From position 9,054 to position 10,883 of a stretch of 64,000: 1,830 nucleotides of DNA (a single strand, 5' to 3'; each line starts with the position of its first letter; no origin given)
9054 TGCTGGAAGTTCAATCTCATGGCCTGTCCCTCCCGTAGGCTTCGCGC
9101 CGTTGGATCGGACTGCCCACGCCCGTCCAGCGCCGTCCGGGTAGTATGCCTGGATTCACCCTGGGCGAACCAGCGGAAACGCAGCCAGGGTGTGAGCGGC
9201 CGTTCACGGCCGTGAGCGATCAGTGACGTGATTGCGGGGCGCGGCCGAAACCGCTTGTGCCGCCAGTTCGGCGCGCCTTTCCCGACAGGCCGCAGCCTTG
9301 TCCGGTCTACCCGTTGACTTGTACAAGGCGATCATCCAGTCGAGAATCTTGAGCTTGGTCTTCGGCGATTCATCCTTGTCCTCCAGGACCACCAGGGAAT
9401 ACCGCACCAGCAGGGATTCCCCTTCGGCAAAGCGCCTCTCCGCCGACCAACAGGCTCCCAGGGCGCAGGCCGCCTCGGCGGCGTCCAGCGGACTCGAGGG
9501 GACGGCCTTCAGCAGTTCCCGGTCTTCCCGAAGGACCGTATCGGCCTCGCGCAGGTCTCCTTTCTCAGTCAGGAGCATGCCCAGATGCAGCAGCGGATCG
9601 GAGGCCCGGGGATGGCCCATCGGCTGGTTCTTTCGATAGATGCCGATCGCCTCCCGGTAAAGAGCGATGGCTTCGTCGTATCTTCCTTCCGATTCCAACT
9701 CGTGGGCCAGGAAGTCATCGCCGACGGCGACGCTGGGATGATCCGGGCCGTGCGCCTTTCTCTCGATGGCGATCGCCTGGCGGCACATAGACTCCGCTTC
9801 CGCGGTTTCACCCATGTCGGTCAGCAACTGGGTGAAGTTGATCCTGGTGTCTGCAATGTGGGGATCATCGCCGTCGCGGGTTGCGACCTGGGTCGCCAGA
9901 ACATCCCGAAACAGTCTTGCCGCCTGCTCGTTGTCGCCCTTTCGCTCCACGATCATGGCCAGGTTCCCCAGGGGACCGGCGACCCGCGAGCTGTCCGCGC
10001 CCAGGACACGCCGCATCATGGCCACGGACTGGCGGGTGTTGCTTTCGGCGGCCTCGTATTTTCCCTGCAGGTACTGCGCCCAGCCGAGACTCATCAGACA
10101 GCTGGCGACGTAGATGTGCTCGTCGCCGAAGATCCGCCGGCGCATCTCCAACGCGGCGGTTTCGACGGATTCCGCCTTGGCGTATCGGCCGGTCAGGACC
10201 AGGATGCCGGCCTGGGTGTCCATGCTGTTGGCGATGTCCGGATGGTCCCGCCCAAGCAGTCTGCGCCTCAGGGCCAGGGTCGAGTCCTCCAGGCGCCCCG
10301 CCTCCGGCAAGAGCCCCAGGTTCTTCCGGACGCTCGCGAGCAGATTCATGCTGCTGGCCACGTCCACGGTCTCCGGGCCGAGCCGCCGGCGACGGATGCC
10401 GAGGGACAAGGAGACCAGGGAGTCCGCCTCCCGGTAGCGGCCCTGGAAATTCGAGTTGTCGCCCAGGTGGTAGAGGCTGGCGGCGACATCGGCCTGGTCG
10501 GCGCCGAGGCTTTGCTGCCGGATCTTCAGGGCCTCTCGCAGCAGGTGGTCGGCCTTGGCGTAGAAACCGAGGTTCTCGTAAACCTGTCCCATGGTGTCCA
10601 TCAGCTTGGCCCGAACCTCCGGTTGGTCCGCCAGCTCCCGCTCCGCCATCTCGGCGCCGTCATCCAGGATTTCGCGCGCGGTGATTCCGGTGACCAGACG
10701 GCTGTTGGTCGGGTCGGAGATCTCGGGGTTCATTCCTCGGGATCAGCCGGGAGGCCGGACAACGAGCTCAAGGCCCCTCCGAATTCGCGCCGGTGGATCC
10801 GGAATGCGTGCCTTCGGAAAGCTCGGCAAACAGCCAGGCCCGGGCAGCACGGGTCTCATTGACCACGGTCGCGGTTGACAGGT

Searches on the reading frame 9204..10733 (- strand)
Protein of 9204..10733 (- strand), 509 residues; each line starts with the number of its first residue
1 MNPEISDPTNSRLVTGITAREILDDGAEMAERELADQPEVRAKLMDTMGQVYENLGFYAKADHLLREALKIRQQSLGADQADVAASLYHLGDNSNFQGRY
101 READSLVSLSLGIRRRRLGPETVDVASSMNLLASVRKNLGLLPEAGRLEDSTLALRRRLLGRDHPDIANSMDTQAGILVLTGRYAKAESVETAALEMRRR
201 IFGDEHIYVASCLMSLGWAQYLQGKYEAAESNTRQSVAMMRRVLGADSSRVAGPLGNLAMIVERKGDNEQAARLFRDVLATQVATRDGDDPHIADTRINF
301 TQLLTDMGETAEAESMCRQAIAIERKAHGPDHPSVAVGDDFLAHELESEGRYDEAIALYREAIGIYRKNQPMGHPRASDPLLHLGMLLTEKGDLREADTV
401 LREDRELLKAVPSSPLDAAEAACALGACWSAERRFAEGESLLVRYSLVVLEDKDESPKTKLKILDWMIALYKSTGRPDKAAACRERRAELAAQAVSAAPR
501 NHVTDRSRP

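Call 4: search_protein_families(library=pfam, proteins=[window:9204-10733:-], max_evalue=0.01)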
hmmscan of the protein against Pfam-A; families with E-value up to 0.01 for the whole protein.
window:9204-10733:- (509 aa): 15 families
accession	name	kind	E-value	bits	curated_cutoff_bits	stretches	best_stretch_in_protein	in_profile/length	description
PF13424.12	TPR_12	-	9.5e-54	180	30.1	7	302-368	11-77/77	Tetratricopeptide repeat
PF13374.12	TPR_10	-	2.1e-47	158.2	27.5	5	294-333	2-41/42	Tetratricopeptide repeat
PF24885.1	TPR_NPHP3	-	4.1e-36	125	100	3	124-243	97-216/239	Nephrocystin-3 TPR domain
PF13181.12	TPR_8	-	1.8e-17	62.4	25.7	1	342-369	7-34/34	Tetratricopeptide repeat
PF07719.23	TPR_2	-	2e-14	52.9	27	0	43-72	2-31/34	Tetratricopeptide repeat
PF13176.12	TPR_7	-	2.8e-13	49.2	27.9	0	341-368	4-31/36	Tetratricopeptide repeat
PF17874.7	TPR_MalT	-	1.7e-12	47.7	45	2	203-369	33-194/336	MalT-like TPR region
PF00515.34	TPR_1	-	1.7e-12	47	27.8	1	342-369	7-34/34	Tetratricopeptide repeat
PF13428.12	TPR_14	-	6.5e-09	36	23.5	0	342-367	7-32/44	Tetratricopeptide repeat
PF07721.20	TPR_4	-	2e-07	31.4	27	0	211-230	2-21/26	Tetratricopeptide repeat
PF14559.12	TPR_19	-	2.8e-07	31.2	25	2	348-402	3-49/68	Tetratricopeptide repeat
PF13174.12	TPR_6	-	0.00037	21.4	26.3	0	213-230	3-20/33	Tetratricopeptide repeat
PF04212.24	MIT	-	0.0012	19.3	30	0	343-364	11-32/66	MIT (microtubule interacting and transport) domain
PF24575.1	TPR_Slam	-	0.0018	19.1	35.2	0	345-371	56-82/104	Surface lipoprotein assembly modifier, N-terminal TPR repeats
PF07720.18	TPR_3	-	0.0055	17.3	20.7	0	213-230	4-21/34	Tetratricopeptide repeat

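Call 5: search_protein_families(library=ncbifam, proteins=[window:9204-10733:-], max_evalue=0.01)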
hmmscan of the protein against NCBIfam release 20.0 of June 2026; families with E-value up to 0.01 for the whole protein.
window:9204-10733:- (509 aa): 7 families
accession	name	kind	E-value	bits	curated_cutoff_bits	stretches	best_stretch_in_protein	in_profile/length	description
NF040586.1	FxSxx_TPR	equivalog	8.5e-40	137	300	2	130-437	432-742/830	FxSxx-COOH system tetratricopeptide repeat protein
TIGR02795.1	tol_pal_ybgF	equivalog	2.3e-07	31.4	90.1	0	342-403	45-101/119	tol-pal system protein YbgF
TIGR02521.1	type_IV_pilW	equivalog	1.1e-05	25.2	154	0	211-322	32-127/234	type IV pilus biogenesis/stability protein PilW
TIGR02917.1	PEP_TPR_lipo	equivalog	4.3e-05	21.6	312.2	0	25-78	449-501/899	XrtA/PEP-CTERM system TPR-repeat protein PrsT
NF053520.1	HK_Porph_FimS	equivalog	6.7e-05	21.3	600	0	181-361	97-269/618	sensor histidine kinase FimS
TIGR00540.1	TPR_hemY_coli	hypoth_equivalog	0.0001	21.2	142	0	28-103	313-385/385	heme biosynthesis-associated TPR protein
NF033762.1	social_mot_Tgl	equivalog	0.0039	16.6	225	0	208-276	136-194/252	social motility TPR repeat lipoprotein Tgl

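Call 9: find_homologous_proteins(query=window:9204-10733:-, max_evalue=1e-10)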
Query window:9204-10733:- (509 aa): 498 proteins with E <= 1e-10 among 8000 candidates; the best 120 are listed.
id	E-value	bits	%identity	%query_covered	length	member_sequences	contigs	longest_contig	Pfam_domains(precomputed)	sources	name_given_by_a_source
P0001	2.7e-94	335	33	94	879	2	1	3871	PF23774.2,PF13414.13,PF21325.4,PF10952.16,PF13374.13,PF07721.21,PF24575.2,PF07714.24,PF00069.32,PF00515.35,PF13424.13,PF07719.24,PF01636.30,PF13431.13,PF07720.19,PF13176.13,PF24885.2,PF13428.13,PF14559.13,PF10516.16,PF17874.8,PF03109.23,PF12895.14,PF13432.13,PF13181.13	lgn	-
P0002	7.1e-87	311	37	94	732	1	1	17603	PF13431.13,PF13414.13,PF10952.16,PF13176.13,PF24885.2,PF13428.13,PF13374.13,PF07721.21,PF14559.13,PF24575.2,PF07714.24,PF00069.32,PF17874.8,PF00515.35,PF04212.25,PF13424.13,PF13432.13,PF13181.13,PF07719.24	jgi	jgi:serine/threonine-protein kinase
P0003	6.0e-81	291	30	75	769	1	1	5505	PF13431.13,PF07720.19,PF11464.14,PF01535.27,PF13176.13,PF24885.2,PF13428.13,PF20092.5,PF13374.13,PF07721.21,PF14559.13,PF00069.32,PF25068.3,PF17874.8,PF00515.35,PF12895.14,PF13424.13,PF13432.13,PF13181.13,PF14561.13,PF07719.24,PF13174.13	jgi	jgi:non-specific serine/threonine protein kinase/serine/threonine-protein kinase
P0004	1.4e-80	290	37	80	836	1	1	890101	PF13431.13,PF14357.12,PF13176.13,PF24885.2,PF13428.13,PF13374.13,PF07721.21,PF14559.13,PF07714.24,PF00069.32,PF17874.8,PF00515.35,PF03109.23,PF13424.13,PF13432.13,PF13181.13,PF07719.24,PF01636.30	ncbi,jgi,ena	ncbi:MAG TPA: serine/threonine-protein kinase [Pyrinomonadaceae bacterium]|jgi:serine/threonine-prot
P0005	3.0e-78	282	38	94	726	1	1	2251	PF23774.2,PF13431.13,PF07720.19,PF14357.12,PF10952.16,PF13176.13,PF24885.2,PF13428.13,PF13374.13,PF07721.21,PF14559.13,PF24575.2,PF07714.24,PF00069.32,PF17874.8,PF00515.35,PF04212.25,PF12895.14,PF13424.13,PF13432.13,PF13181.13,PF07719.24,PF28567.1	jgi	jgi:serine/threonine-protein kinase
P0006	6.1e-74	268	37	71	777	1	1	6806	PF13431.13,PF14357.12,PF13176.13,PF24885.2,PF13428.13,PF13374.13,PF07721.21,PF14559.13,PF07714.24,PF00069.32,PF17874.8,PF00515.35,PF03109.23,PF13424.13,PF13432.13,PF13181.13,PF07719.24,PF01636.30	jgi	jgi:serine/threonine-protein kinase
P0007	2.5e-73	266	36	78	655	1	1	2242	PF13431.13,PF07720.19,PF13176.13,PF24885.2,PF13374.13,PF07721.21,PF14559.13,PF24575.2,PF00069.32,PF17874.8,PF00515.35,PF12895.14,PF13424.13,PF13432.13,PF13181.13,PF07719.24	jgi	jgi:eukaryotic-like serine/threonine-protein kinase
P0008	2.8e-73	266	29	86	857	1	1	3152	PF13431.13,PF07720.19,PF13414.13,PF13176.13,PF24885.2,PF13428.13,PF13374.13,PF07721.21,PF14559.13,PF07714.24,PF00069.32,PF17874.8,PF00515.35,PF03109.23,PF12895.14,PF13424.13,PF13432.13,PF13181.13,PF07719.24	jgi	jgi:tetratricopeptide (TPR) repeat protein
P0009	2.9e-73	266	36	67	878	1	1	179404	PF13431.13,PF13176.13,PF24885.2,PF13374.13,PF07721.21,PF14559.13,PF07714.24,PF00069.32,PF17874.8,PF00515.35,PF03109.23,PF13424.13,PF13432.13,PF13181.13,PF07719.24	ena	-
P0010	1.2e-70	257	32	83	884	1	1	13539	PF13431.13,PF13414.13,PF09986.16,PF13176.13,PF24885.2,PF13428.13,PF13374.13,PF07721.21,PF14559.13,PF07714.24,PF00069.32,PF17874.8,PF00515.35,PF03109.23,PF13424.13,PF13432.13,PF13181.13,PF07719.24,PF01636.30,PF13174.13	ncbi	-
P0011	2.3e-70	256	37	76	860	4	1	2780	PF13431.13,PF13176.13,PF24885.2,PF13428.13,PF13374.13,PF07721.21,PF14559.13,PF07714.24,PF00069.32,PF17874.8,PF00515.35,PF03109.23,PF13424.13,PF13432.13,PF13181.13,PF07719.24,PF01636.30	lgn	-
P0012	5.8e-70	255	32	78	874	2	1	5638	PF13431.13,PF14357.12,PF13176.13,PF24885.2,PF13428.13,PF13374.13,PF07721.21,PF14559.13,PF07714.24,PF00069.32,PF17874.8,PF00515.35,PF13424.13,PF13432.13,PF13181.13,PF07719.24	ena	-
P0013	6.6e-68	248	35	78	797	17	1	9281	PF13431.13,PF13176.13,PF24885.2,PF13374.13,PF07714.24,PF00069.32,PF17874.8,PF00515.35,PF03109.23,PF13424.13,PF13432.13,PF13181.13,PF07719.24,PF01636.30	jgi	jgi:serine/threonine-protein kinase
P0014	8.6e-68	248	31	94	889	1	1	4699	PF13431.13,PF13176.13,PF24885.2,PF13428.13,PF13374.13,PF07721.21,PF07714.24,PF00069.32,PF17874.8,PF00515.35,PF03109.23,PF13424.13,PF13432.13,PF13181.13,PF07719.24,PF01636.30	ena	-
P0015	9.2e-67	244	38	77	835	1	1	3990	PF23774.2,PF13431.13,PF21325.4,PF14357.12,PF13176.13,PF24885.2,PF13428.13,PF13374.13,PF07721.21,PF14559.13,PF07714.24,PF00069.32,PF17874.8,PF00515.35,PF03109.23,PF13424.13,PF13432.13,PF13181.13,PF07719.24,PF28567.1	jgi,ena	-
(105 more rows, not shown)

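Call 21: list_cluster_members(proteins=[P0121, window:9204-10733:-, window:17279-17527:-])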
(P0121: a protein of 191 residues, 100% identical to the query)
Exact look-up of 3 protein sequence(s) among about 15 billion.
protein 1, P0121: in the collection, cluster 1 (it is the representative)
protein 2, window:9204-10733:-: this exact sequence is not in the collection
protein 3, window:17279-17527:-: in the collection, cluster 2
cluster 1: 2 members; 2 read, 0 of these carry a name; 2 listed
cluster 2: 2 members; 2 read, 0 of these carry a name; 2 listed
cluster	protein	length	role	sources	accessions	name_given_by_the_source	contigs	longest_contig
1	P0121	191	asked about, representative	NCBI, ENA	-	-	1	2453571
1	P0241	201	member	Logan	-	-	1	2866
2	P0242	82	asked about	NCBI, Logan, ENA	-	-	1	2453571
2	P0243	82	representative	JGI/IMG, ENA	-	-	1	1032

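Call 54: find_related_loci(query=window:9204-10733:-, collection=metagenome_contigs, flank=6000)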
Query window:9204-10733:- (509 aa) in metagenome_contigs; peptide patterns used: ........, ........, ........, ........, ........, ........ (x = any residue, [..] = any of these).
90 stretches matched a pattern; 17 encode a relative of the query (tblastn E <= 1e-3); 17 distinct loci.
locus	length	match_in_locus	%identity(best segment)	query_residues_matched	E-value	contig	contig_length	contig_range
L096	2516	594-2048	34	5-491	7e-66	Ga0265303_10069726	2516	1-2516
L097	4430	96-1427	37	5-446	4e-60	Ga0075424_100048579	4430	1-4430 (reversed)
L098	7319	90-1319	36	5-484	1e-57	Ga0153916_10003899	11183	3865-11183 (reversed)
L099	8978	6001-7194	37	5-441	6e-55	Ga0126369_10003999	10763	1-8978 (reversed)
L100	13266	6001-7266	37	5-478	4e-53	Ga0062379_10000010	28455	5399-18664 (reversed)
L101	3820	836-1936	35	5-425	7e-51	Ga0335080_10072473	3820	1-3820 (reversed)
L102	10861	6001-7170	36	5-479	5e-50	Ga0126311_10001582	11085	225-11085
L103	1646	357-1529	35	5-481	7e-45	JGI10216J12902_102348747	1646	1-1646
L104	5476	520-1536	33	4-426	4e-43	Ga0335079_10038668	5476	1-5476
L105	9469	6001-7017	33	4-426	6e-43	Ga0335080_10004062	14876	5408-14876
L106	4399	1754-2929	29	4-403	5e-41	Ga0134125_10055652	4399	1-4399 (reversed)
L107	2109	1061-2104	30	4-426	6e-38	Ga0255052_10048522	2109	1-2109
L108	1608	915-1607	38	5-401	2e-36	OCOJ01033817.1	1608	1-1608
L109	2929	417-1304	31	4-300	2e-32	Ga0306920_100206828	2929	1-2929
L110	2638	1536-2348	32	4-275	8e-32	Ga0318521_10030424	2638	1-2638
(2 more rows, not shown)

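Call 61: search_solved_structures(query=window:9204-10733:-, max_evalue=0.00001)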
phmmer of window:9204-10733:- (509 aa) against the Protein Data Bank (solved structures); distinct sequences matched with E-value up to 0.00001: 19.
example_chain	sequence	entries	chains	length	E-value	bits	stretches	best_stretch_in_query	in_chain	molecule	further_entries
6ejn_A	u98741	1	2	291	2.4e-26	96.2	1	89-280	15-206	Kinesin light chain 2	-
7ai4_A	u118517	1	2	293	1.2e-24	90.6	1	86-320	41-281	Isoform C of Kinesin light chain 1,Isoform C of Kinesin light chain 1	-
6fv0_A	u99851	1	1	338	1.3e-24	90.4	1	88-281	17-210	Kinesin light chain 1,Torsin-1A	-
6fuz_A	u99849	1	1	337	1.4e-24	90.4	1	88-281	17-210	Kinesin light chain 1,Kinesin light chain 1,C-Jun-amino-terminal kinase-interacting protei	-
6swu_A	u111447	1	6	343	1.4e-24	90.3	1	88-281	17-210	Kinesin light chain 1,Kinesin light chain 1,TPR domain of kinesin light chain 1 in complex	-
9pmb_C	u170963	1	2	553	5.9e-24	88.3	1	87-281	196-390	Kinesin light chain 1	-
3nf1_A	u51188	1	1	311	1.4e-23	87.1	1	87-281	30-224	Kinesin light chain 1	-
5oj8_A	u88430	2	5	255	6.3e-23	84.9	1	86-280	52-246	Kinesin light chain 1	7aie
5ojf_A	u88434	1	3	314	8.9e-21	77.8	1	87-280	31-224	Kinesin light chain 2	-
5fjy_A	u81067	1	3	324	9e-21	77.8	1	86-280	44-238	KINESIN LIGHT CHAIN 2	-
6f9i_A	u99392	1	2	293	9.4e-21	77.7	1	89-280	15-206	Kinesin light chain 2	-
3ceq_A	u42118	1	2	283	1.3e-19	73.9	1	157-398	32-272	Kinesin light chain 2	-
3edt_B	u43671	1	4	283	1.4e-19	73.9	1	157-399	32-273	Kinesin light chain 2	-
3zfw_A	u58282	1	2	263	6.2e-19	71.7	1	160-334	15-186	KINESIN LIGHT CHAIN 2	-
4y6w_A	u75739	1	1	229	1.2e-10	44.4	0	257-379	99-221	NaB(AB)3ACb - light chain TPR-like repeats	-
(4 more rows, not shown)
